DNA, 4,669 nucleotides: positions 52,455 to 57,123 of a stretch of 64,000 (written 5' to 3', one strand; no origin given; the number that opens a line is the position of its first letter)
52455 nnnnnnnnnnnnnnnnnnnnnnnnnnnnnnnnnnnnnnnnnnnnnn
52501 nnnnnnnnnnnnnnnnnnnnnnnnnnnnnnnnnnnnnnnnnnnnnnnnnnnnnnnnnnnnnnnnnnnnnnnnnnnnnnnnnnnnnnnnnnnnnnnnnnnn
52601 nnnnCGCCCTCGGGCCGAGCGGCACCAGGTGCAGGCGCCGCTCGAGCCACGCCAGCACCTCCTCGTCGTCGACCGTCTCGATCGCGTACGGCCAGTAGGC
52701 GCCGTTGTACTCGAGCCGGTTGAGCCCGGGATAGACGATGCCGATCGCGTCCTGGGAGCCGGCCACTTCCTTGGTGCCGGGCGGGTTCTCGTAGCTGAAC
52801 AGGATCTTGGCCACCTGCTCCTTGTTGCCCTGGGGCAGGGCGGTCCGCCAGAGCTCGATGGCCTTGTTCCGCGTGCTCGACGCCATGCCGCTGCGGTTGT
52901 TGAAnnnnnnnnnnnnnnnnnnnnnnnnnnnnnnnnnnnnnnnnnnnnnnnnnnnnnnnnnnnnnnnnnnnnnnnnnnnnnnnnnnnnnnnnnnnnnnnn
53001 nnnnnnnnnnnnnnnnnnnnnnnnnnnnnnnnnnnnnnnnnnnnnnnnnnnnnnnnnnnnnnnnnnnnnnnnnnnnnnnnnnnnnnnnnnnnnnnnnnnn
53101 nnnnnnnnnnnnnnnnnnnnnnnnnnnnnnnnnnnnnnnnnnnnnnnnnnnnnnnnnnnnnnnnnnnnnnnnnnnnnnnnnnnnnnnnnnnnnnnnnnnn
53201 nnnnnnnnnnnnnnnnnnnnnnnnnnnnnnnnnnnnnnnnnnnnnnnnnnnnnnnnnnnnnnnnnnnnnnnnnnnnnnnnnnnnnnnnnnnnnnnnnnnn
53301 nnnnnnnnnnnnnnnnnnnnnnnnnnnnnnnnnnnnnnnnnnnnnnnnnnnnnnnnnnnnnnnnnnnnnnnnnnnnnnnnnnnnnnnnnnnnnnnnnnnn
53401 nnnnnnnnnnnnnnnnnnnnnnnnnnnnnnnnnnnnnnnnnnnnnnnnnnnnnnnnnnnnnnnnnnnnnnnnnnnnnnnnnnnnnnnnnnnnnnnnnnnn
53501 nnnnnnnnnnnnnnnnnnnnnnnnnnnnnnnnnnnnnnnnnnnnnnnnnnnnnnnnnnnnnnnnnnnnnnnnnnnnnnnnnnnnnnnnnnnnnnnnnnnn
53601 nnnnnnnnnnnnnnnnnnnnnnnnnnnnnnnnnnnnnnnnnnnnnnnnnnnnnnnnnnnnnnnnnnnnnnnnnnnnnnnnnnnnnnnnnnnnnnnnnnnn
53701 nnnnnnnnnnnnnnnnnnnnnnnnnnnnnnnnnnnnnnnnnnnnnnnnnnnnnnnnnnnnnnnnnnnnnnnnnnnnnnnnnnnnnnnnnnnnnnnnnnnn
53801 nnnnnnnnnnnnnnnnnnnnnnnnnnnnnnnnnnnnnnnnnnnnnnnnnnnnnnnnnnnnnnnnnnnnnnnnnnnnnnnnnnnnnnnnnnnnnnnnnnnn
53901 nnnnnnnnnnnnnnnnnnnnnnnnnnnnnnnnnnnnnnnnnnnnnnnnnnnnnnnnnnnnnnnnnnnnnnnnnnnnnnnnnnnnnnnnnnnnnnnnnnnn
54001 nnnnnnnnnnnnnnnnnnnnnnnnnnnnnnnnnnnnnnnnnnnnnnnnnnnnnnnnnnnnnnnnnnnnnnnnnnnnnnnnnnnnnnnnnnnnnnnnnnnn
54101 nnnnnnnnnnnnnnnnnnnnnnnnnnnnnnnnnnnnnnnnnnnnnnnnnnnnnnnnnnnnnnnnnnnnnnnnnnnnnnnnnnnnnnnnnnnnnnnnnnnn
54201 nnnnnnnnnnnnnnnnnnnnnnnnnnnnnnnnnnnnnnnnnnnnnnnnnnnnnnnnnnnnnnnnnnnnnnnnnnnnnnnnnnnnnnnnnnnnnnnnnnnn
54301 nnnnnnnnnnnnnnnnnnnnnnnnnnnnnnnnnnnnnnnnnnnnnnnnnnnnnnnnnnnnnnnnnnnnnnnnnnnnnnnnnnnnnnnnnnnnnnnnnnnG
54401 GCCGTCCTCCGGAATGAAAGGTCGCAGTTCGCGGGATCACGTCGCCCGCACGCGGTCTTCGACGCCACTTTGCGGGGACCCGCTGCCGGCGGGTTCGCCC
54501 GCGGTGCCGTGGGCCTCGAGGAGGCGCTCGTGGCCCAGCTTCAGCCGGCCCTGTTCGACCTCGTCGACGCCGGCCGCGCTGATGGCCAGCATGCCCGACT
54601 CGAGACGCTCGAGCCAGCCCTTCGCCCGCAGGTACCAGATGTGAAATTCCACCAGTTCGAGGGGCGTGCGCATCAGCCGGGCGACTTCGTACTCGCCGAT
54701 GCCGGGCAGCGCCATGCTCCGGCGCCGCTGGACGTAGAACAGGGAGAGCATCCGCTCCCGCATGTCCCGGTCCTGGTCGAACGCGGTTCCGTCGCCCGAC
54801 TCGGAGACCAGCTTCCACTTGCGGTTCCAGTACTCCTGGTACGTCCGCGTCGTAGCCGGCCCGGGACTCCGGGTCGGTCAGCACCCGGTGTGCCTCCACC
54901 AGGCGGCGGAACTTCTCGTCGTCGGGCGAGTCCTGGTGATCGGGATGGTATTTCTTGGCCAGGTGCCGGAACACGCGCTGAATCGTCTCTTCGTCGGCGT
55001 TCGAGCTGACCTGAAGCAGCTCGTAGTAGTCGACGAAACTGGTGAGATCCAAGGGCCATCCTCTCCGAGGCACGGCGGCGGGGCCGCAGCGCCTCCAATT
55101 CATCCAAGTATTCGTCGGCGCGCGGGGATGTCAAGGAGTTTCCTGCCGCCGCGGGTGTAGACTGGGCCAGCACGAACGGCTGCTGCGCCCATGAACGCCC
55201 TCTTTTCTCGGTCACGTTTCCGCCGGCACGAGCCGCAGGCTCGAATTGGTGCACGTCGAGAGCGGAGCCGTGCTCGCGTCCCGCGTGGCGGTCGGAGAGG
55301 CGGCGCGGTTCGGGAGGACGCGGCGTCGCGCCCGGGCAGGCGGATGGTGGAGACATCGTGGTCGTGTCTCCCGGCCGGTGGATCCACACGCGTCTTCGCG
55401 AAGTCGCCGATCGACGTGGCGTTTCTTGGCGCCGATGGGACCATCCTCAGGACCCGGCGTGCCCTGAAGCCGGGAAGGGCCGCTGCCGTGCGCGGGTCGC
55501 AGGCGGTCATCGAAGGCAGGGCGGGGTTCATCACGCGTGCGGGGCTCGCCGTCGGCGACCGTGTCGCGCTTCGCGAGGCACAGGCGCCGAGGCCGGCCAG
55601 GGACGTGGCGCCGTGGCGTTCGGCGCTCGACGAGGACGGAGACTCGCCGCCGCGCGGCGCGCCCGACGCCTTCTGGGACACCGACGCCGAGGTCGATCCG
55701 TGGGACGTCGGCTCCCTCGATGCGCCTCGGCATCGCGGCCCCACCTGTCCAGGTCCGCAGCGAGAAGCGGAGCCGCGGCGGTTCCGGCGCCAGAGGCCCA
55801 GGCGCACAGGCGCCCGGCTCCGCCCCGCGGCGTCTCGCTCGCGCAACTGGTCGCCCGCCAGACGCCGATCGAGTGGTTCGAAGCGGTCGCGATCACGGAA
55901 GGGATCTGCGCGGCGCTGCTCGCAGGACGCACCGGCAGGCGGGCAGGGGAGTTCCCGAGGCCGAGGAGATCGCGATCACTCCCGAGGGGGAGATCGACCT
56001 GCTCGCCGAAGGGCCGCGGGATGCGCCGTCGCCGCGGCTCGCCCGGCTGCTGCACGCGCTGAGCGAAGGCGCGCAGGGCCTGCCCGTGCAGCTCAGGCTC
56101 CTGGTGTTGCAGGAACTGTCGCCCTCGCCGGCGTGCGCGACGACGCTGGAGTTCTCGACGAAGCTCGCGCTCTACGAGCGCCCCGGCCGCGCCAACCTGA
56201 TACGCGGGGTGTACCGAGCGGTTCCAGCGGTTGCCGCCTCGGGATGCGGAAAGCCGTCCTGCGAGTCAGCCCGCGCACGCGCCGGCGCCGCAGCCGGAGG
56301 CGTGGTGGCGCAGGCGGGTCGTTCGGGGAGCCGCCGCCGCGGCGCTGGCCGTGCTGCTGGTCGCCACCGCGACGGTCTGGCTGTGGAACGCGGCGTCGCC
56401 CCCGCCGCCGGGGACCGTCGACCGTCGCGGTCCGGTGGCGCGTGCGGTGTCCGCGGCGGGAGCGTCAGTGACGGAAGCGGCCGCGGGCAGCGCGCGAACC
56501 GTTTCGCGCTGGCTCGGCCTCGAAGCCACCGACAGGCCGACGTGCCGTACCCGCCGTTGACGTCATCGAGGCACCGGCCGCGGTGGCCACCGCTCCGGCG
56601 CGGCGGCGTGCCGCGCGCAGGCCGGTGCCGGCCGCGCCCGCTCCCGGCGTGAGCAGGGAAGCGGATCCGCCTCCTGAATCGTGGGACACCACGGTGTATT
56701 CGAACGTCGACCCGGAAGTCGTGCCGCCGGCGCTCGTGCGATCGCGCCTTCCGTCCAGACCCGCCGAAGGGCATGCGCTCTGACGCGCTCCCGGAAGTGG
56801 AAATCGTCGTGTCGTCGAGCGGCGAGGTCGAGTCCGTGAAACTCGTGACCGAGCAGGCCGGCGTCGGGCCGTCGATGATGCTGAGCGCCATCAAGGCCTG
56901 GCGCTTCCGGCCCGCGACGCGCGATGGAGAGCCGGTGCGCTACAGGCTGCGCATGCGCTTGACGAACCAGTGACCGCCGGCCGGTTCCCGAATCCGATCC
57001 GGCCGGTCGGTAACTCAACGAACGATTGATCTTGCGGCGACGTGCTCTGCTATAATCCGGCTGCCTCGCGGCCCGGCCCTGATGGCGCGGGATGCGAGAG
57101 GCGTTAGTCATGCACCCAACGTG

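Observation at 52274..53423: Unusual fusion architecture: cytidylyltransferase-like (HxGH) domain joined to a fucokinase-like GHMP kinase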

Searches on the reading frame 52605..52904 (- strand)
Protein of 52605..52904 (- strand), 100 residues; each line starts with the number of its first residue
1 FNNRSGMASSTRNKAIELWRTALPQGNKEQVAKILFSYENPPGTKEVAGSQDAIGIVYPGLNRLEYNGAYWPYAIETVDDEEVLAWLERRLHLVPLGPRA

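Call 65: search_solved_structures(query=window:52605-52904:-, max_evalue=10, show_alignments=5)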
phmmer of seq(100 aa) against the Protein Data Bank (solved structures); distinct sequences matched with E-value up to 10: 0.

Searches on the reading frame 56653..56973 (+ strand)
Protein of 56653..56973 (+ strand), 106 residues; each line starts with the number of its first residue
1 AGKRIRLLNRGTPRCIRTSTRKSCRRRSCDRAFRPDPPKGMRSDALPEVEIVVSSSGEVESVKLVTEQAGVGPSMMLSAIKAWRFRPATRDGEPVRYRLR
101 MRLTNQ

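Call 19: search_protein_families(library=pfam, proteins=[window:56653-56973:+], max_evalue=0.001)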
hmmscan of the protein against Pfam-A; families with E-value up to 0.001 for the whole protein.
window:56653-56973:+ (106 aa): 1 family
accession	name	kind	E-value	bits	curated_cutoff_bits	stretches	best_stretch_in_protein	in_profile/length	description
PF03544.19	TonB_C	-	4.9e-05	24.1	24.6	1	48-99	19-71/79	Gram-negative bacterial TonB protein C-terminal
